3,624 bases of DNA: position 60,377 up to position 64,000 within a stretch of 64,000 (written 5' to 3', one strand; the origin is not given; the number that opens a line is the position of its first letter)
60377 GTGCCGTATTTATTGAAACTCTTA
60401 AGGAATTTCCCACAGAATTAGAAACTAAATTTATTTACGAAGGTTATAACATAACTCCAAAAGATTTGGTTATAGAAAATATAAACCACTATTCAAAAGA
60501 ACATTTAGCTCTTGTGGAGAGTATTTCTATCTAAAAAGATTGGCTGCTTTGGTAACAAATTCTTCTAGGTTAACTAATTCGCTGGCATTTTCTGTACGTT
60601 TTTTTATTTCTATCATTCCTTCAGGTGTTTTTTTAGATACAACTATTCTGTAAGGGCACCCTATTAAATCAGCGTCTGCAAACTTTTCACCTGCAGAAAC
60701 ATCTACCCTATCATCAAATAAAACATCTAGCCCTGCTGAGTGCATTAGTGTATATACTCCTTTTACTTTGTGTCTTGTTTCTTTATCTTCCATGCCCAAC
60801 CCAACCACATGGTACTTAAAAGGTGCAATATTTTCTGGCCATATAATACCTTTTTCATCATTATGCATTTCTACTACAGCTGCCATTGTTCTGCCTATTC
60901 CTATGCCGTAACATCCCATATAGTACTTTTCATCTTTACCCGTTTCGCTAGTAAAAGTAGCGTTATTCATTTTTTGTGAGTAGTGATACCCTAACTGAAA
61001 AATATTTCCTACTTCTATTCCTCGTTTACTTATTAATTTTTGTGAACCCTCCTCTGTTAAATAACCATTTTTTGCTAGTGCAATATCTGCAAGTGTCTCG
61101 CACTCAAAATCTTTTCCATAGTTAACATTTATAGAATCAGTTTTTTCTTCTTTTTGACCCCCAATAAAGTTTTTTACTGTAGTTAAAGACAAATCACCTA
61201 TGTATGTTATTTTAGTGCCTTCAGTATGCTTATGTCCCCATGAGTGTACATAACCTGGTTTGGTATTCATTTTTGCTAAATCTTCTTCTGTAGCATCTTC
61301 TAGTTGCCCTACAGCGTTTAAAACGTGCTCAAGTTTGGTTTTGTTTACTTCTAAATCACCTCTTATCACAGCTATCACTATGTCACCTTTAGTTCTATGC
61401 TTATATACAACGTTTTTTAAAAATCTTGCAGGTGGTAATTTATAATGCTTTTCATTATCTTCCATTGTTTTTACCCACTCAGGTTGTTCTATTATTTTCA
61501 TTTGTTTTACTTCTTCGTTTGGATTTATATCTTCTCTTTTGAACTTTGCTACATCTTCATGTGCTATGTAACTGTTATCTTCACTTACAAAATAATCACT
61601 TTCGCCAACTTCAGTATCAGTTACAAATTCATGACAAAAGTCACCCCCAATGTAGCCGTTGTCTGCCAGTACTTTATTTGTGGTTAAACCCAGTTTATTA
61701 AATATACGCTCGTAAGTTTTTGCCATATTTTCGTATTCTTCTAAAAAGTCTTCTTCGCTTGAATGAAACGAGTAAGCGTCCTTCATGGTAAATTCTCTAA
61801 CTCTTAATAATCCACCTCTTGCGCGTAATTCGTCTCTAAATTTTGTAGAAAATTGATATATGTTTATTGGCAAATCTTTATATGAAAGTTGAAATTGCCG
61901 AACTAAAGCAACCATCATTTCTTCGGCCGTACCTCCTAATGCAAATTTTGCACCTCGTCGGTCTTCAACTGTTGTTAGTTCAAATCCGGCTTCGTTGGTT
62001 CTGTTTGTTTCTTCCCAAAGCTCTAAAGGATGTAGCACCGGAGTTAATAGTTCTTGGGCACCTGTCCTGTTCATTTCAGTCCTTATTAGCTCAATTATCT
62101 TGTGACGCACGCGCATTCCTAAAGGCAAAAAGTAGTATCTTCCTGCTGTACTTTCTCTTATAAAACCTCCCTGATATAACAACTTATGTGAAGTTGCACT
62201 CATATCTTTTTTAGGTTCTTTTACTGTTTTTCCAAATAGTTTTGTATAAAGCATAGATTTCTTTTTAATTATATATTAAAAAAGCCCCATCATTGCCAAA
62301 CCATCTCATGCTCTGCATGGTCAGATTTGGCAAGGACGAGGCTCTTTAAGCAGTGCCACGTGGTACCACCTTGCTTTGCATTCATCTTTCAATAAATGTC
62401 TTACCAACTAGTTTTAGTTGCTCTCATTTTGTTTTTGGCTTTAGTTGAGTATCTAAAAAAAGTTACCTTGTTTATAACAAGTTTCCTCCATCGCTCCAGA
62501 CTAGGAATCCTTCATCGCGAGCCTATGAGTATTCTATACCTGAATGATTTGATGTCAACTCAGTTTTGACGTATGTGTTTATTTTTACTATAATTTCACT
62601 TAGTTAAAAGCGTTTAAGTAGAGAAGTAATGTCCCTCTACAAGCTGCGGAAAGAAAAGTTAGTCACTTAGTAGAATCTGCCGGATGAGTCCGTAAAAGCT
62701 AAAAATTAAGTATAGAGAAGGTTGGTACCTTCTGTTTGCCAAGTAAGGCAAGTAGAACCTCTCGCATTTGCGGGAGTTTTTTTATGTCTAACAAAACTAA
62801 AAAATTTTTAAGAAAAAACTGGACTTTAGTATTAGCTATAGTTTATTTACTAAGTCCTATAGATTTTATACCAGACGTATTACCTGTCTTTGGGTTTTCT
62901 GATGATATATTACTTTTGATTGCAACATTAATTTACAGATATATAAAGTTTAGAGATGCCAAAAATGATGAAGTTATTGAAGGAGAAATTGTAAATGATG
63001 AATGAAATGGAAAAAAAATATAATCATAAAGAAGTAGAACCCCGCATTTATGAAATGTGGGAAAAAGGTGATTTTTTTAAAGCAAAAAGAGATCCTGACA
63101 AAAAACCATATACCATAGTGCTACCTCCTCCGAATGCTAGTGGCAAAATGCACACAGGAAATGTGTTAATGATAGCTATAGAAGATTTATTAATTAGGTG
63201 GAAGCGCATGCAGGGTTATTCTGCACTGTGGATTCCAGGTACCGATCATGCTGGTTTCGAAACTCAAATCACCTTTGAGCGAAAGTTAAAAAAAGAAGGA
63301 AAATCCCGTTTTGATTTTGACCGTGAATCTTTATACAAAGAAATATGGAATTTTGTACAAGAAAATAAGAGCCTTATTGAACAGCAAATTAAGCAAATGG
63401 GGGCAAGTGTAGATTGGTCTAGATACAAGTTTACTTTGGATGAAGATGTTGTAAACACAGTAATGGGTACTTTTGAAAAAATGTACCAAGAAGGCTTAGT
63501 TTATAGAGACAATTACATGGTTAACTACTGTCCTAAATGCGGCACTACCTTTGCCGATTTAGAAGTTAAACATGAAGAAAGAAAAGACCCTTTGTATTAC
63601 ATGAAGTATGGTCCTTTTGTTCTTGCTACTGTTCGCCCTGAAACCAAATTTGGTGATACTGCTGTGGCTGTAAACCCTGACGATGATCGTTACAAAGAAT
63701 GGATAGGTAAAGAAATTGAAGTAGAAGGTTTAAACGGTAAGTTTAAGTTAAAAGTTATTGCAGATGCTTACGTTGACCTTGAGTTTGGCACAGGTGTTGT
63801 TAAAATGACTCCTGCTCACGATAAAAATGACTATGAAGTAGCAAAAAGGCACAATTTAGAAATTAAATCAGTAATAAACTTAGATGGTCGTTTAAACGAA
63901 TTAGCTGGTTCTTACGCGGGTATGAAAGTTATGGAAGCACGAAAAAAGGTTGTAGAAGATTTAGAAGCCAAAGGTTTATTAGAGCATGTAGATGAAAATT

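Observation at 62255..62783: Back-to-back promoters driving two aminoacyl-tRNA synthetase leaders (proS and valS), each ending in an intrinsic terminator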

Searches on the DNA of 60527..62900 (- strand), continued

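Call 57: search_with_rna_model(model_id=R1, sources=[window, L001, L002, L015, L020, L021, L027, L031, L032, L034, L036, L039, L040, L041, L042, L043, L044, L045, L028, L003, L004, L005, L006, L007, L008, L009, L010, L011, L012, L013, L014, L016, L017, L018, L019, L022, L023, L024, L025, L026], max_evalue=1, make_alignment=true, show_alignments=0)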
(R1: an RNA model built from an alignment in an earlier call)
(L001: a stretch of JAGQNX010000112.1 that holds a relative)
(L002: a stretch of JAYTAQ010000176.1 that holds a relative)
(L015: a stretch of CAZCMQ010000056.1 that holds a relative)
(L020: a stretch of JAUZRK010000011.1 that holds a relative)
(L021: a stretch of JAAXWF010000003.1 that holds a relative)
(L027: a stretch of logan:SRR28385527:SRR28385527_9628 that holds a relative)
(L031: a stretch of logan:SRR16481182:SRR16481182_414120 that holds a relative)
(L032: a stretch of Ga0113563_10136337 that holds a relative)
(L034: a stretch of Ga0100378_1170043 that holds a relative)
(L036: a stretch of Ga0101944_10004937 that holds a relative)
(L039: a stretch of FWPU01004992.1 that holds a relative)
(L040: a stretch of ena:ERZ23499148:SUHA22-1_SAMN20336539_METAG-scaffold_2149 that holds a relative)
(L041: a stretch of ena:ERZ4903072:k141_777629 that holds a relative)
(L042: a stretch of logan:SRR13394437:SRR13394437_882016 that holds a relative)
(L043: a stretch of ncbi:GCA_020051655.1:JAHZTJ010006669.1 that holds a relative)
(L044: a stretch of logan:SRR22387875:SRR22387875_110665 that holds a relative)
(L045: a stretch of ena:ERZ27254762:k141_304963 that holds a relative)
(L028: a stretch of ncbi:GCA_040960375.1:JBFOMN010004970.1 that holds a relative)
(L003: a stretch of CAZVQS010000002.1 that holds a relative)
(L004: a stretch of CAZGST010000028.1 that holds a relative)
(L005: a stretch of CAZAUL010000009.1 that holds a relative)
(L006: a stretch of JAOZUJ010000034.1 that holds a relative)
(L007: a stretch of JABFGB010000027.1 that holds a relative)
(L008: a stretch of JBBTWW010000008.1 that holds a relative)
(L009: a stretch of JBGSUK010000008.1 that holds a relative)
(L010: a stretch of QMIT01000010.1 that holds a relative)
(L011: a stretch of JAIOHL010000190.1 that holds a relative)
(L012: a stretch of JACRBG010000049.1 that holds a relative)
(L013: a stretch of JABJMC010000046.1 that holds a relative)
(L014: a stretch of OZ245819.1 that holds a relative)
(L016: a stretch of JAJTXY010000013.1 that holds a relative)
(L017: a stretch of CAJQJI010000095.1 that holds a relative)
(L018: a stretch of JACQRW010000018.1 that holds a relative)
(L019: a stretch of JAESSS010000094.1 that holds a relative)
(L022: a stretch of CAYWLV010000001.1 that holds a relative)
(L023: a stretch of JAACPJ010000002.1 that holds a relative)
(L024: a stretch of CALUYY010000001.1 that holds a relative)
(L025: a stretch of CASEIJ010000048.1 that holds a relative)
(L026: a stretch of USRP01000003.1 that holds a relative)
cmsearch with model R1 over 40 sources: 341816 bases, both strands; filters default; matches with E-value up to 1: 12.
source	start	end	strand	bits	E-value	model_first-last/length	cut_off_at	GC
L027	2063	2232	-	178.4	4.8e-40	1-169/169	no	0.39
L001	264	436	-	162.4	3.1e-36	1-169/169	no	0.35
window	62601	62783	+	159.6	1.4e-35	1-169/169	no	0.39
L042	1861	2067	-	149.4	3.8e-33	1-169/169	no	0.44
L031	259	432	-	145.5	3.2e-32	1-169/169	no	0.47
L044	2299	2464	-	135.3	8.5e-30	1-169/169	no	0.43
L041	380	629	-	75.5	1.5e-15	1-169/169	no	0.43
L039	10514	10731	-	70.2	2.7e-14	1-169/169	no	0.38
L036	553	723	+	60.6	5.1e-12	1-169/169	no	0.39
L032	2084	2263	+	60.1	6.9e-12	1-169/169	no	0.47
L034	460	664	-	54.2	1.7e-10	1-169/169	no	0.41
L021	6121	6298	-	49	3e-09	1-169/169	no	0.42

Alignment A3: 12 matches aligned to the model, 384 columns, each read 5' to 3' on its own strand. Consensus structure (alignment columns), stored with it:
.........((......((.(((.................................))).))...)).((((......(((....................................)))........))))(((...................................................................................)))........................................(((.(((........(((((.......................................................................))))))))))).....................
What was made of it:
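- Tried and rejected: The valS model R1 does not detect the proS leaders (call 57), so the two window elements are distinct sub-families.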

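Call 60: search_rna_families(sources=[L001, L002, L015, L020, L021, L031, L036, L041, L044, L032, L034], threshold=evalue, max_evalue=1)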
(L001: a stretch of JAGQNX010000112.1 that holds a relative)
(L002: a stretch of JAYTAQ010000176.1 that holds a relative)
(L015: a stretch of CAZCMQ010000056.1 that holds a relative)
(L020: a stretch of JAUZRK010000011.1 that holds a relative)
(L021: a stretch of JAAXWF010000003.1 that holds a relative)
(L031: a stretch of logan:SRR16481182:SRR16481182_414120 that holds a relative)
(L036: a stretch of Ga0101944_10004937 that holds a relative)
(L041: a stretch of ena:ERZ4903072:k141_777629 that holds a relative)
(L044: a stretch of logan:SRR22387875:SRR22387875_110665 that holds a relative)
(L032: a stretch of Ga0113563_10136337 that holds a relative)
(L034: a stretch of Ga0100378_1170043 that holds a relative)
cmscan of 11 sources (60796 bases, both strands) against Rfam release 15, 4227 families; matches with E-value up to 1: 12.
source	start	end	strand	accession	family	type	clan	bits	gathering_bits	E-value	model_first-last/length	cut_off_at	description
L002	1455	1528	-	RF00005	tRNA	Gene; tRNA;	CL00001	66.4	29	2.8e-12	1-71/71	no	tRNA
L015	1015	1088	+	RF00005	tRNA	Gene; tRNA;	CL00001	62.4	29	3.6e-11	1-71/71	no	tRNA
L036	556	716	+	RF00230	T-box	Cis-reg; leader;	-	61.1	93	7.3e-11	1-219/219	no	T-box leader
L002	1640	1852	+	RF00230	T-box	Cis-reg; leader;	-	59.9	93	1.5e-10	1-219/219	no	T-box leader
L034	483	661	-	RF00230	T-box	Cis-reg; leader;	-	58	93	4.8e-10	1-219/219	no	T-box leader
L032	2087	2244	+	RF00230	T-box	Cis-reg; leader;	-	54.3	93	4.3e-09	1-219/219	no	T-box leader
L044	2319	2459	-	RF00230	T-box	Cis-reg; leader;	-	43.8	93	2.2e-06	1-219/219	no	T-box leader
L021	6140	6295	-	RF00230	T-box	Cis-reg; leader;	-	42.8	93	3.9e-06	1-219/219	no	T-box leader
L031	527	701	+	RF00230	T-box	Cis-reg; leader;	-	40.7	93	1.4e-05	1-219/219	no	T-box leader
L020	2599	2796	+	RF00230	T-box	Cis-reg; leader;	-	37.1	93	0.00011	1-219/219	no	T-box leader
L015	2761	2930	+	RF00230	T-box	Cis-reg; leader;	-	35.4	93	0.00031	1-219/219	no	T-box leader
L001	503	719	+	RF00230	T-box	Cis-reg; leader;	-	31.3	93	0.0036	1-219/219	no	T-box leader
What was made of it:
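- On T-box leader (Rfam RF00230): Homologous leaders score 31-61 bits with E from 4e-3 to 7e-11 (call 60).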

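Call 75: search_rna_families(source=L044, start=2250, end=2520, threshold=evalue, max_evalue=0.01, show_alignments=1)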
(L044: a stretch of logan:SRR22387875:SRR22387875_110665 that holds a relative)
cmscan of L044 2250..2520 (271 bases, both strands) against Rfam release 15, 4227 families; matches with E-value up to 0.01: 1.
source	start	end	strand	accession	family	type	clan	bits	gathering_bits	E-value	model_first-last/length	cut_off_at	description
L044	2319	2459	-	RF00230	T-box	Cis-reg; leader;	-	43.8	93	9.9e-09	1-219/219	no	T-box leader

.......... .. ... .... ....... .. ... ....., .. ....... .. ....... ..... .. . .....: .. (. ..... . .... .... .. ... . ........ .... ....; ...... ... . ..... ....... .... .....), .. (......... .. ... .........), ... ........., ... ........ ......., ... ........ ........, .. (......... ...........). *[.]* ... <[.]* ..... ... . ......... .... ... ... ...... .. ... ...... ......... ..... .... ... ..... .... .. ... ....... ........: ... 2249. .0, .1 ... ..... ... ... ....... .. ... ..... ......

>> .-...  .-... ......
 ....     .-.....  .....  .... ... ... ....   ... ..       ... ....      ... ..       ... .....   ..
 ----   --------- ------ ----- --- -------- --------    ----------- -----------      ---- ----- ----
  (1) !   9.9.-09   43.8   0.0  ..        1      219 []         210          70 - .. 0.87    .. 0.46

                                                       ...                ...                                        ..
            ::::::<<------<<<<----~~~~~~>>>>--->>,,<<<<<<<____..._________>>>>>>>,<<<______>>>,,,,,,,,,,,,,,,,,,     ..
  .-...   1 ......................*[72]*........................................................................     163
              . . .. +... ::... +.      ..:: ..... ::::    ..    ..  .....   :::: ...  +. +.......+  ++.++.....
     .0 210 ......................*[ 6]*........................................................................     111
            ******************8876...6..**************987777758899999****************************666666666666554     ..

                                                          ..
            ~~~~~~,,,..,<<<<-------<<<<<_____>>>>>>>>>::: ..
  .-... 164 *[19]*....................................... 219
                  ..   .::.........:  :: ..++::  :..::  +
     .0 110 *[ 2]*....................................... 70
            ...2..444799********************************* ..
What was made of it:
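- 62646..62680 (+): valS Stem II, with an S-turn-like internal loop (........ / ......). In L044 it aligns to Stem II of RF00230 (call 75).
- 62681..62695 (+): valS Stem IIA hairpin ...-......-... plus an F-box-like CCGUAA. It aligns to the RF00230 'CGg..cCGUUA' element (call 75).
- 62696..62714 (+): Unstructured purine-rich linker ending in AAGUAUA, where Stem III would normally be. There is no hairpin. RF00230 aligns Stem III as a deletion (call 75).
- It also hits the homologues: proS leaders at 31-60 bits, valS L044 at 43.8 bits, aspS at 42.8 bits and ileS at 54-61 bits (calls 60, 75).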

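Call 90: search_with_rna_model(model_id=R1, sources=[L046, L047], max_evalue=1, show_alignments=2)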
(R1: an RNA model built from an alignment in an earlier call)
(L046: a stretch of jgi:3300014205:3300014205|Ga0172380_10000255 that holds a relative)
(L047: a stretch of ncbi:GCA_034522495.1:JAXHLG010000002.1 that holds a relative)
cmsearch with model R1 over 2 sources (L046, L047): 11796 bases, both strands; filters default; matches with E-value up to 1: 2.
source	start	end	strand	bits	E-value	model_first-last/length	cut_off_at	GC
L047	1058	1244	+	53.2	1e-11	1-169/169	no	0.53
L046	1133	1321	+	43.1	2.6e-09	1-169/169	no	0.41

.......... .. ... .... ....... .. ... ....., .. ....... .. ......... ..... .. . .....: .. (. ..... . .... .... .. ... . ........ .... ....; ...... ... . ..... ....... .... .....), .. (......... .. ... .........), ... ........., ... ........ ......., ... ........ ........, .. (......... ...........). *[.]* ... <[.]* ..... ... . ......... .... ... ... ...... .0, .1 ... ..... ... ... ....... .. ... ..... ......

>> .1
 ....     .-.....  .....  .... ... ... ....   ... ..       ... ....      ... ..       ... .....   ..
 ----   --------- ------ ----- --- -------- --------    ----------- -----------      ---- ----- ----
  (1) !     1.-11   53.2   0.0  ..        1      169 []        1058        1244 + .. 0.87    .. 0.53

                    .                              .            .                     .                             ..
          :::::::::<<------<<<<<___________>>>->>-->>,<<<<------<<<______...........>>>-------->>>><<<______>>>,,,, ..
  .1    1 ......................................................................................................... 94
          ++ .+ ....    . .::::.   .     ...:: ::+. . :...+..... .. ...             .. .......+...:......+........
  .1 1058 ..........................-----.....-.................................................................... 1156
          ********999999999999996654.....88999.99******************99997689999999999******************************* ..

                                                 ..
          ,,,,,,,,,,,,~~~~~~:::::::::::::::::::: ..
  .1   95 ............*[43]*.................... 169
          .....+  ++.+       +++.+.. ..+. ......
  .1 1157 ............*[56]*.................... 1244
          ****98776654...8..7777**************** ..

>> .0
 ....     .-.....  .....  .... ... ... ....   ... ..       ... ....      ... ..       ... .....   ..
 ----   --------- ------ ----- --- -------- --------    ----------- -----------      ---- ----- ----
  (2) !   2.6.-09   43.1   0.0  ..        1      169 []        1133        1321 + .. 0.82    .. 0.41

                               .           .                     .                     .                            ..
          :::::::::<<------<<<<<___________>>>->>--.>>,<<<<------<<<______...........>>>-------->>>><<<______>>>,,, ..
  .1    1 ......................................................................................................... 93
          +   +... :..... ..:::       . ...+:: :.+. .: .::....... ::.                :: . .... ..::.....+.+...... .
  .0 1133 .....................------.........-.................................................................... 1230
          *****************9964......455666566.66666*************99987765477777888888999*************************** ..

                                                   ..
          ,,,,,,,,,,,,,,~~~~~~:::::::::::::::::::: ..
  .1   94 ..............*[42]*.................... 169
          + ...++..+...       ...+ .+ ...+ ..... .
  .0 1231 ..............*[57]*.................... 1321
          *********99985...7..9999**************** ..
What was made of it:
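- It also recovers lysK, ileS and aspS leaders (calls 57, 90).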

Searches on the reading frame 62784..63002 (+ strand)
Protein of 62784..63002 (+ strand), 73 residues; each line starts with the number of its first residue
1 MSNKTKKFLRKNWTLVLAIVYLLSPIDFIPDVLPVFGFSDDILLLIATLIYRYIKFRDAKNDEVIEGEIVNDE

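Call 64: search_protein_families(library=pfam, proteins=[window:62784-63002:+])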
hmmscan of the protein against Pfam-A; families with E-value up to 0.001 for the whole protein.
seq(73 aa): 1 family
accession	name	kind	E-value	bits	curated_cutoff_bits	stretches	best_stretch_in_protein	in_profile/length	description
PF06803.17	DUF1232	-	2e-11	43.9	23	1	13-46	3-36/37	Protein of unknown function (DUF1232)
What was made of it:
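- Checked: That ORF is DUF1232 (Pfam, 43.9 bits; call 64).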

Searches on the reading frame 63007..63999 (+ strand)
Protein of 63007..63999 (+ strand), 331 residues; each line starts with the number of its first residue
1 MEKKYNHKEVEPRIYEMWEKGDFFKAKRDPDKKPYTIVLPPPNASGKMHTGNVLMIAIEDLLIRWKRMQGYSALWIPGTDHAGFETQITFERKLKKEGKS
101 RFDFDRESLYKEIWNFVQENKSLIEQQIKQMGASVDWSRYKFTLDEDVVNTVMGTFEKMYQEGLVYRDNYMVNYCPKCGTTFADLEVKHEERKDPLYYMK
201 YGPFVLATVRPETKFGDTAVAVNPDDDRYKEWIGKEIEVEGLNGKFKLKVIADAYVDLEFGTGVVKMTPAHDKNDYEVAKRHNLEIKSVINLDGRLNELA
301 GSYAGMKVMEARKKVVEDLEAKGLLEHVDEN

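Call 64: search_protein_families(library=pfam, proteins=[window:63007-63999:+])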
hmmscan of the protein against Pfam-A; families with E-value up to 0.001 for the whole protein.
window:63007-63999:+ (331 aa): 3 families
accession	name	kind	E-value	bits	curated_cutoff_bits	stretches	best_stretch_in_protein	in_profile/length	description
PF00133.28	tRNA-synt_1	-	2.5e-54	185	22.7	1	14-200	2-189/414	tRNA synthetases class I (I, L, M and V)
PF09334.17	tRNA-synt_1g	-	1.7e-11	43.9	20.1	1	41-188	7-136/391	tRNA synthetases class I (M)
PF13603.12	tRNA-synt_1_2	-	1.7e-09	37.9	25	1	247-295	97-145/185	Leucyl-tRNA synthetase, editing domain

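Call 65: search_protein_families(library=ncbifam, proteins=[window:63007-63999:+], max_evalue=0.00001)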
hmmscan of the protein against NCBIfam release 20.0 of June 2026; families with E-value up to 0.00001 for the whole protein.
window:63007-63999:+ (331 aa): 15 families
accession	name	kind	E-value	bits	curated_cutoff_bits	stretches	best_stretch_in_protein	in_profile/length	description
TIGR00422.1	valS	equivalog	2.1e-128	429.7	612.1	1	1-329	1-335/863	valine--tRNA ligase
NF004349.1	PRK05729.1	equivalog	3.5e-127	425.8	704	1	2-330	1-330/860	valine--tRNA ligase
NF011492.0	PRK14900.1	equivalog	2.2e-109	366.9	1783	1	2-327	10-343/1044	valine--tRNA ligase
NF009687.0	PRK13208.1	equivalog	3.1e-73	247.2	738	1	1-327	6-332/801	valine--tRNA ligase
TIGR00392.1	ileS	equivalog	9.1e-45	153.1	621.4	2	2-201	3-208/861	isoleucine--tRNA ligase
NF008957.0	PRK12300.1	subfamily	2.5e-34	118.4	677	1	4-227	3-241/946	leucine--tRNA ligase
TIGR00395.1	leuS_arch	equivalog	2.7e-29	101.8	648.5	1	9-227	2-235/938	leucine--tRNA ligase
NF000540.1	alt_ValS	exception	1.7e-28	99.1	900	1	7-326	6-360/827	valine--tRNA ligase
NF040702.1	ileS_w_GNAT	exception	1.9e-28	98.6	1999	2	10-199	22-219/1100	isoleucine--tRNA ligase, N-acetyltransferase domain-containing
TIGR00396.1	leuS_bact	equivalog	1.3e-27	96.3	548.4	2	5-188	1-168/843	leucine--tRNA ligase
NF000258.1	MupB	exception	3.2e-22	78.2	1900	1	11-195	9-198/1033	mupirocin-resistant isoleucine--tRNA ligase MupB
NF000257.1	MupA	exception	8.8e-19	66.7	1900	1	1-189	1-190/1024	mupirocin-resistant isoleucine--tRNA ligase MupA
TIGR00398.1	metG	equivalog_domain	9.1e-14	51.1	336.35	1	42-190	8-138/530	methionine--tRNA ligase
NF008900.0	PRK12267.1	equivalog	1.4e-09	37.1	598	1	43-189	14-142/648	methionine--tRNA ligase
NF001100.0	PRK00133.1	equivalog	6.7e-08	31.5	587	1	41-184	13-138/676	methionine--tRNA ligase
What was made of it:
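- Checked: It is followed by ValS, which scores 429.7 bits against TIGR00422 on the 331-aa fragment, versus 153 bits against ileS (call 65).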
